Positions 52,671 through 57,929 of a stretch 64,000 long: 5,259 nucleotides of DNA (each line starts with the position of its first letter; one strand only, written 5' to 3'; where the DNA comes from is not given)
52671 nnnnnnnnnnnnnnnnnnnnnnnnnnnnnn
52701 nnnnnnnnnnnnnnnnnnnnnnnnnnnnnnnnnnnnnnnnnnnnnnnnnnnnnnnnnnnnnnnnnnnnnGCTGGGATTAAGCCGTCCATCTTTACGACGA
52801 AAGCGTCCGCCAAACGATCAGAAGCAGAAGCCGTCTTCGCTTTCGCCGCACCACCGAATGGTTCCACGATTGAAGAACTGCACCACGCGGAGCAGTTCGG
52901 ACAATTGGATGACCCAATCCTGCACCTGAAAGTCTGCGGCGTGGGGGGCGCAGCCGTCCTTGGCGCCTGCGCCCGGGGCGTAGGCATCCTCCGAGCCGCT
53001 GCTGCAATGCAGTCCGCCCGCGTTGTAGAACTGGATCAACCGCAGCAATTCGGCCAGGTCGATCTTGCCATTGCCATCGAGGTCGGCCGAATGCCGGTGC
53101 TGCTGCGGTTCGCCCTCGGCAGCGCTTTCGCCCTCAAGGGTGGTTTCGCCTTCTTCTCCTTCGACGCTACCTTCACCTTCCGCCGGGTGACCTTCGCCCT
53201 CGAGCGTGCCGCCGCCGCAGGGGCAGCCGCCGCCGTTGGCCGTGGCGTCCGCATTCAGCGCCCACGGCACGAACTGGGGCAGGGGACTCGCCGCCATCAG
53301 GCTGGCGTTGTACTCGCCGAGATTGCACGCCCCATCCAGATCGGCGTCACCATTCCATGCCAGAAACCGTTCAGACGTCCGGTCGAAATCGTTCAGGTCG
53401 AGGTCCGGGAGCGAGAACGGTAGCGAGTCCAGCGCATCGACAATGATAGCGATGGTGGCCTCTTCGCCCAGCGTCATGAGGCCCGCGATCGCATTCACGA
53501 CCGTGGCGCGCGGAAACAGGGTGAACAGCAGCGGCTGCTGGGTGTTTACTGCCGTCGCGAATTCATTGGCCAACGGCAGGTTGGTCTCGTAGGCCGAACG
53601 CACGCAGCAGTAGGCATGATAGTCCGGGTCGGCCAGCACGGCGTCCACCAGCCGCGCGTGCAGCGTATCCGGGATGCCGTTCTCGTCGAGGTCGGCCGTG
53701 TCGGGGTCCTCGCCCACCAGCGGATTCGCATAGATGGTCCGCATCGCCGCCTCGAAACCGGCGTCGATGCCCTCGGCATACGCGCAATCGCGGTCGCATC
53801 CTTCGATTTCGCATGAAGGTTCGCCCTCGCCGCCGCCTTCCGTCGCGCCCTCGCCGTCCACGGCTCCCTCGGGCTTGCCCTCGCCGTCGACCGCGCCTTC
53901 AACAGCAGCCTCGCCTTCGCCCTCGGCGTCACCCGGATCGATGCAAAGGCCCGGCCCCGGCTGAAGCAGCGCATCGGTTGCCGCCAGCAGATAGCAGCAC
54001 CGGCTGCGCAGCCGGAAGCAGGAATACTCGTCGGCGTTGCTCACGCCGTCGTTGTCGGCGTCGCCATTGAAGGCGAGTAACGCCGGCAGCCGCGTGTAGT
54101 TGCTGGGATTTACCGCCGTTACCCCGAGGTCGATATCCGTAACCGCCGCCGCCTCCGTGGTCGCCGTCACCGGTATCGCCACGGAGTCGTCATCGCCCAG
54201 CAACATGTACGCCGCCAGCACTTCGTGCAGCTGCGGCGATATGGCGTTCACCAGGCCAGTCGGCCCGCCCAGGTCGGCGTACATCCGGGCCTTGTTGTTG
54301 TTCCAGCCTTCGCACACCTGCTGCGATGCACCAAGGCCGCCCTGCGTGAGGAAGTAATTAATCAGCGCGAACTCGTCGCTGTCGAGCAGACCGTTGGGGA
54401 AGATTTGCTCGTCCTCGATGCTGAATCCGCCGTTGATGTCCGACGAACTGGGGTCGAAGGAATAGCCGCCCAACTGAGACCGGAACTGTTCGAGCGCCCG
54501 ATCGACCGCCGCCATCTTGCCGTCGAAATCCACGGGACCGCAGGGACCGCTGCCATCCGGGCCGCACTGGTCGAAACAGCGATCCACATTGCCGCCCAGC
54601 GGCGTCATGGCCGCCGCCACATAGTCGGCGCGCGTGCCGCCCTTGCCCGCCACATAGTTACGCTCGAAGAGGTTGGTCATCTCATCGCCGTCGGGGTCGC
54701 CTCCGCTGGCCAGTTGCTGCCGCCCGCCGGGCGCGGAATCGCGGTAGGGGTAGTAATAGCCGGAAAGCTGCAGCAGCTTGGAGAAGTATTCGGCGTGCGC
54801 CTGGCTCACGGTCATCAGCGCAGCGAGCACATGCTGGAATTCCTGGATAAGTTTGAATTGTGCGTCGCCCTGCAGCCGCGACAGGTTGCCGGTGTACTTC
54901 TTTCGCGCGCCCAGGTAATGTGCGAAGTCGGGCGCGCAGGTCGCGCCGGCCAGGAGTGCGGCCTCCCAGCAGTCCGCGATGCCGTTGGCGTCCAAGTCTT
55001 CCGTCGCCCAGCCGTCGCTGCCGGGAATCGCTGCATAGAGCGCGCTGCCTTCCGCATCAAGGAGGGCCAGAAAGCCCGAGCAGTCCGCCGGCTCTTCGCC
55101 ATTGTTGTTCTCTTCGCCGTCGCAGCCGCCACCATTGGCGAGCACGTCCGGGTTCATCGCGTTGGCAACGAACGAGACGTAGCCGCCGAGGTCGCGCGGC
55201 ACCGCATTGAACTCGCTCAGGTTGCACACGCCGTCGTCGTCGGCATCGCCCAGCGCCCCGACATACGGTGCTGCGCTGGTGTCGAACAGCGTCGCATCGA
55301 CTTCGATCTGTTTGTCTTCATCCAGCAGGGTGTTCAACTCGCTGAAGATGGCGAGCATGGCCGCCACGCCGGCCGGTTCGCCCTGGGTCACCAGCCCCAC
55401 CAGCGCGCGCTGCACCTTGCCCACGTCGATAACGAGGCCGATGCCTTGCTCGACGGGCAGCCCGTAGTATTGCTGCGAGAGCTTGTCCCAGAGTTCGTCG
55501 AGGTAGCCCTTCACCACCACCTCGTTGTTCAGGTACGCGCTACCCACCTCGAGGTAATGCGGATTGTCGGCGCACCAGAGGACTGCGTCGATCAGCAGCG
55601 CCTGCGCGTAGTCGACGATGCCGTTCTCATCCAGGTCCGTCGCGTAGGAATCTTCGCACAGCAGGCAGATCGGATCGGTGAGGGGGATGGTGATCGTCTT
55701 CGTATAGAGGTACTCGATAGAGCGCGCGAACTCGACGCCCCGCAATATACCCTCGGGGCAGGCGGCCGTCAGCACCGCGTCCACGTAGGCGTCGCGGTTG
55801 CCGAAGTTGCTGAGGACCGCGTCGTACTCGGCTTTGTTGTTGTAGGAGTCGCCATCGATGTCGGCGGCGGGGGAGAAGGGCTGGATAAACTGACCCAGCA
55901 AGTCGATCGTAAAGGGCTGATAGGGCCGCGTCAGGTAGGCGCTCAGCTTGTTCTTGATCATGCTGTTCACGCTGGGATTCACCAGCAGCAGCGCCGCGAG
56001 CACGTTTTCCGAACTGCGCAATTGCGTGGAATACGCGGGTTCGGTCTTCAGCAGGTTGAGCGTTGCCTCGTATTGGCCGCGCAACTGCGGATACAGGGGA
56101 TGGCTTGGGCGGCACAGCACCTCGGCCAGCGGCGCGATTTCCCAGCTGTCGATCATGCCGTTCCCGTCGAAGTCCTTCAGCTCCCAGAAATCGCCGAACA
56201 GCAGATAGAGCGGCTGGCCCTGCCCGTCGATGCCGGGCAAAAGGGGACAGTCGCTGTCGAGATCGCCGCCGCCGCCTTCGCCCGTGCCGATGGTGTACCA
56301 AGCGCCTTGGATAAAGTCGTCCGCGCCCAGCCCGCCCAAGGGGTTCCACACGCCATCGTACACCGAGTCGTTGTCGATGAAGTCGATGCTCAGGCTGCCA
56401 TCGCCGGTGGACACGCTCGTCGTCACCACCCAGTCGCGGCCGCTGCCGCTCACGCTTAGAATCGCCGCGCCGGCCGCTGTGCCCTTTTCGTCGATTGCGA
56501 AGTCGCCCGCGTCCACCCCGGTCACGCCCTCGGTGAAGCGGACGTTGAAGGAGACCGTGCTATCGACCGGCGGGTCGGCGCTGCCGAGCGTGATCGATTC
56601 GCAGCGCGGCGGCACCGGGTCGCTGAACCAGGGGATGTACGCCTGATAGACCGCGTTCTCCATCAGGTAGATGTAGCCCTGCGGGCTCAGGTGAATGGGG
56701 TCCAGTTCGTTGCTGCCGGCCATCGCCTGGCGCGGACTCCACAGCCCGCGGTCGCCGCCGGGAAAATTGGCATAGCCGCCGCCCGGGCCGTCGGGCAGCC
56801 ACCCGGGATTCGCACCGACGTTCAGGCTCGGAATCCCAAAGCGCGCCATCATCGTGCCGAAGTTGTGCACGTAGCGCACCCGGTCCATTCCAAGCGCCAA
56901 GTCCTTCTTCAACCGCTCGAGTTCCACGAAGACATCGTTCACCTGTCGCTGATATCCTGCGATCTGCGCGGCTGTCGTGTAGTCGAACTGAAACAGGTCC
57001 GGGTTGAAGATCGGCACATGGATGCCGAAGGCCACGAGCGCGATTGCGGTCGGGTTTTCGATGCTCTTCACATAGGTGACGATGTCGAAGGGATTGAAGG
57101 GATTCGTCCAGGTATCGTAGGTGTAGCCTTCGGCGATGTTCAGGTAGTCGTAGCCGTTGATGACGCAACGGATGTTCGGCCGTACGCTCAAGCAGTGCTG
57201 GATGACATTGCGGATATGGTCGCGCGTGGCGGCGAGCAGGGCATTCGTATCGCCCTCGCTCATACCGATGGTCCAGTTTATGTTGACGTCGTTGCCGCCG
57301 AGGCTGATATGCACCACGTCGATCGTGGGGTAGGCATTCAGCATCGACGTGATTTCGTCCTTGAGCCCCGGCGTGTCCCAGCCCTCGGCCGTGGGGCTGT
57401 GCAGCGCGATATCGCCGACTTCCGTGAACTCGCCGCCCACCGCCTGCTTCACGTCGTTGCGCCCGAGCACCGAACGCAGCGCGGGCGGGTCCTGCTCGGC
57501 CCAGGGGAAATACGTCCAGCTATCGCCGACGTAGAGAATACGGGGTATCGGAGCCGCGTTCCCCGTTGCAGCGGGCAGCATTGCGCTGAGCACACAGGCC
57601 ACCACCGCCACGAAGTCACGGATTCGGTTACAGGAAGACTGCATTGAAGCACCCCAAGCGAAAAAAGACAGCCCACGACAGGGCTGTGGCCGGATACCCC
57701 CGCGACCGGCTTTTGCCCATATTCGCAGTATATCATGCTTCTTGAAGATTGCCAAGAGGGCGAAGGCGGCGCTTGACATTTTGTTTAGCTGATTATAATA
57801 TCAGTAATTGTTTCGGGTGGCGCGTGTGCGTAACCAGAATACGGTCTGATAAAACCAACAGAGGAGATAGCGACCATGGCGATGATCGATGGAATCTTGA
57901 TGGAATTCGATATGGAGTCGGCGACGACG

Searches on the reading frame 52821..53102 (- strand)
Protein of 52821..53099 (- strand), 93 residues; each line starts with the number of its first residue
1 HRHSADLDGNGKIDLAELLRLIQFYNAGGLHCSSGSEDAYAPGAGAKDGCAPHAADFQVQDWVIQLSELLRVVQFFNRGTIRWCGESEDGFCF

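Call 5: search_protein_families(library=ncbifam, proteins=[window:52821-53099:-], max_evalue=1)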
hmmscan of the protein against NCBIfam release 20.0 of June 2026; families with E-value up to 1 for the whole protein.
seq(93 aa): 0 families

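Call 6: search_protein_families(library=pfam, proteins=[window:52821-53099:-], max_evalue=10)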
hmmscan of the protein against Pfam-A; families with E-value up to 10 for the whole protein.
seq(93 aa): 4 families
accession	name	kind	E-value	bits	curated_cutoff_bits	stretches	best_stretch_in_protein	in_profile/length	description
PF13202.12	EF-hand_5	-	0.00022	21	25.9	1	5-21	8-24/25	EF hand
PF00036.39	EF-hand_1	-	0.00057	19.7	25.4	1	5-22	9-26/29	EF hand domain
PF13405.12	EF-hand_6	-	0.0012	18.9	25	1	5-24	9-28/30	EF-hand domain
PF13499.12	EF-hand_7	-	0.043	14.6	30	1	4-23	10-29/67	EF-hand domain pair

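Call 61: predict_structure(alignment_id=A4)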
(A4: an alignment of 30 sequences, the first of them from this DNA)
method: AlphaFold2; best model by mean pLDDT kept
length: 94 residues; sequences in the alignment: 30
mean_pLDDT: 93.5   pTM: 0.84
mean pLDDT of the five models: 93.5, 93.3, 92.8, 88.2, 72.7
residues with pLDDT >= 90: 81; 70-90: 12; 50-70: 1; < 50: 0
segments of 3 or more residues with pLDDT < 50: none
pLDDT, mean of each block of 10 residues (from residue 1): 91 98 97 91 83 93 96 98 94 95
secondary structure, 60 per line:
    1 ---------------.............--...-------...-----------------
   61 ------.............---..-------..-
elements in order: H16-28 E31-33 E41-43 H67-79

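Call 63: fold_search(model_id=the predicted structure, library=pdb)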
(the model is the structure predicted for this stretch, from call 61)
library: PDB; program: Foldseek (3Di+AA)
matches with E <= 10: 33; with E <= 0.001: 0
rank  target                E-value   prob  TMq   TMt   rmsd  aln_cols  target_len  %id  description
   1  3kcp_A                7.1e-01  0.21  0.36  0.14   5.2        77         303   10  Crystal structure of interacting Clostridium thermocellum multimodular components (released 2010-02-09)
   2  8x39_A                7.6e-01  0.41  0.45  0.33   4.1        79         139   16  Crystal structure of cellulosomal double-dockerin module of Clo1313_0689 from Clostridium thermocellum (released 2024-04-03)
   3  5g5d_B                9.3e-01  0.18  0.35  0.23   5.6        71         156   15  Crystal Structure of the CohScaC2-XDocCipA type II complex from Clostridium thermocellum (released 2017-04-05)
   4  4fl4_D                1.2e+00  0.16  0.36  0.48   5.5        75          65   12  Scaffoldin conformation and dynamics revealed by a ternary complex from the Clostridium thermocellum cellulosome (released 2012-06-27)
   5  2b59_B                1.2e+00  0.14  0.34  0.23   5.5        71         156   14  The type II cohesin dockerin complex (released 2005-10-11)
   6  2y3n_B                1.3e+00  0.25  0.41  0.57   3.9        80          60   21  Type II cohesin-dockerin domain from Bacteroides cellolosolvens (released 2012-01-11)
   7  6kge_B                1.4e+00  0.13  0.31  0.45   7.0        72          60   11  Crystal structure of CaDoc0917(R16D)-CaCohA2 complex at pH 5.5 (released 2020-07-08)
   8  6kgf_D                1.5e+00  0.16  0.37  0.52   6.4        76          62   13  Crystal structure of CaDoc0917(R16D)-CaCohA2 complex at pH 8.2 (released 2020-07-08)
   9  5lxv_B                1.7e+00  0.25  0.42  0.57   3.7        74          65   22  Crystal structure of Ruminococcus flavefaciens scaffoldin C cohesin in complex with a dockerin from an uncharacterized (released 2016-10-19)
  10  5k39_B                2.0e+00  0.10  0.28  0.19   5.2        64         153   12  THE TYPE II COHESIN DOCKERIN COMPLEX FROM CLOSTRIDIUM THERMOCELLUM (released 2017-03-29)
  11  4fl4_J                2.4e+00  0.16  0.42  0.56   4.4        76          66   17  Scaffoldin conformation and dynamics revealed by a ternary complex from the Clostridium thermocellum cellulosome (released 2012-06-27)
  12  8x39_B                2.6e+00  0.18  0.45  0.33   4.1        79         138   16  Crystal structure of cellulosomal double-dockerin module of Clo1313_0689 from Clostridium thermocellum (released 2024-04-03)
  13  6kgc_B                2.6e+00  0.14  0.38  0.54   4.4        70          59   14  Crystal structure of CaDoc0917(R49D)-CaCohA2 complex at pH 5.4 (released 2020-07-08)
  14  4uyp_B                3.2e+00  0.09  0.38  0.45   6.0        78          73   14  High resolution structure of the third cohesin ScaC in complex with the ScaB dockerin with a mutation in the N-termina (released 2015-04-15)
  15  8pv1_LP               3.9e+00  0.07  0.30  0.18   9.0        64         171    6  Chaetomium thermophilum pre-60S State 6 - pre-5S rotation - L1 intermediate - composite structure (released 2023-11-15)
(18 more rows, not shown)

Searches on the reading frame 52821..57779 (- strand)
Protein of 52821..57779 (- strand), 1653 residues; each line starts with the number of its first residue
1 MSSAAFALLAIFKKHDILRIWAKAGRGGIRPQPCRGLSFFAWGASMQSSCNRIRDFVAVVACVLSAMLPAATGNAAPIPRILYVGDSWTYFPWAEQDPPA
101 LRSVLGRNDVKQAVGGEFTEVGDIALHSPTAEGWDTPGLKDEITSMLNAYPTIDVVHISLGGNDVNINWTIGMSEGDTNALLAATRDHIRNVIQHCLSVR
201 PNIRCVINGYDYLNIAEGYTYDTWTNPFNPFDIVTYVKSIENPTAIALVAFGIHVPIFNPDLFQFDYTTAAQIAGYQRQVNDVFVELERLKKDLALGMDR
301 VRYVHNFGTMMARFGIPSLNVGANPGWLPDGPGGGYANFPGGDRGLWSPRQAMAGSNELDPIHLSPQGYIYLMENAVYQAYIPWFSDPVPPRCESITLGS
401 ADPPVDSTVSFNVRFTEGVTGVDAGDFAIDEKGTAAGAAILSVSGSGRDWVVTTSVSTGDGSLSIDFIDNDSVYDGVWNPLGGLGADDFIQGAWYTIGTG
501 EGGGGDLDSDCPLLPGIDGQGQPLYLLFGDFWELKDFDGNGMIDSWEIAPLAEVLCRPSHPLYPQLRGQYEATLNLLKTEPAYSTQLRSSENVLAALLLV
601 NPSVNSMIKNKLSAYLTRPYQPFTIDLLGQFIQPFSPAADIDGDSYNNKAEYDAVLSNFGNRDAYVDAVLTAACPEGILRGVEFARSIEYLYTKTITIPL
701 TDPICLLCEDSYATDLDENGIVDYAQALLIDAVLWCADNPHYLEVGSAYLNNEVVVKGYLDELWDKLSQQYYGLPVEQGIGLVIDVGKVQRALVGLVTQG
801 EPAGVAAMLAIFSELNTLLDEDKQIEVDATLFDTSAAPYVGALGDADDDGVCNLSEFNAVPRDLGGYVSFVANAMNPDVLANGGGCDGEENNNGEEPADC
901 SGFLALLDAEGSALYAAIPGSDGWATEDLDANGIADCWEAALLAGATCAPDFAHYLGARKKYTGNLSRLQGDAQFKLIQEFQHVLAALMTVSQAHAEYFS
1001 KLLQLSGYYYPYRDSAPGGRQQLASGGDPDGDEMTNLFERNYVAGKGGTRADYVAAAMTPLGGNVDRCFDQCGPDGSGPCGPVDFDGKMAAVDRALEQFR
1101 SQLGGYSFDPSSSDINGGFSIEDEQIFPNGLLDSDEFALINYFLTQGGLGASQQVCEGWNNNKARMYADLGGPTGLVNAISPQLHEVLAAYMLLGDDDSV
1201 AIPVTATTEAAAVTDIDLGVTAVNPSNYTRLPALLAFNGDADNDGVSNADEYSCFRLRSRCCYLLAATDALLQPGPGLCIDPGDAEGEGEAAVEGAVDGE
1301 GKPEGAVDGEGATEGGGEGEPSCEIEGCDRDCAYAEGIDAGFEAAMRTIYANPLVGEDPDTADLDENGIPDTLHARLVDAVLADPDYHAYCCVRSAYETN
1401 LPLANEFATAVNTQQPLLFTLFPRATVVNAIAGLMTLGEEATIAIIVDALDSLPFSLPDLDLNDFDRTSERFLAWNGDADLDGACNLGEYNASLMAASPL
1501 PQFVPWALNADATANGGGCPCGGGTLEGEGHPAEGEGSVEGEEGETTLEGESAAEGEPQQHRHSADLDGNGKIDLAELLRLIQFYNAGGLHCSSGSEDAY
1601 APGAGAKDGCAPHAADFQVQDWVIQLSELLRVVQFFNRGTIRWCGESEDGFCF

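Call 4: search_protein_families(library=pfam, proteins=[window:52821-57779:-], max_evalue=0.1)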
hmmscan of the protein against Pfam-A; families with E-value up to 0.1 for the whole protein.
window:52821-57779:- (1653 aa): 4 families
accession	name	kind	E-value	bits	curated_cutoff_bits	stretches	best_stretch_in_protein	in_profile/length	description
PF13405.12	EF-hand_6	-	0.00011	22.1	25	0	1565-1584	9-28/30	EF-hand domain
PF13472.12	Lipase_GDSL_2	-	0.00037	21.5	32.9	1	84-208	2-107/178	GDSL-like Lipase/Acylhydrolase family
PF13202.12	EF-hand_5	-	0.039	13.9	25.9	1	1565-1581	8-24/25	EF hand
PF00036.39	EF-hand_1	-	0.064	13.3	25.4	1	1565-1582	9-26/29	EF hand domain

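Call 5: search_protein_families(library=ncbifam, proteins=[window:52821-57779:-], max_evalue=1)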
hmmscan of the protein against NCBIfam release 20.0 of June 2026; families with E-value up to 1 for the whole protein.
window:52821-57779:- (1653 aa): 0 families
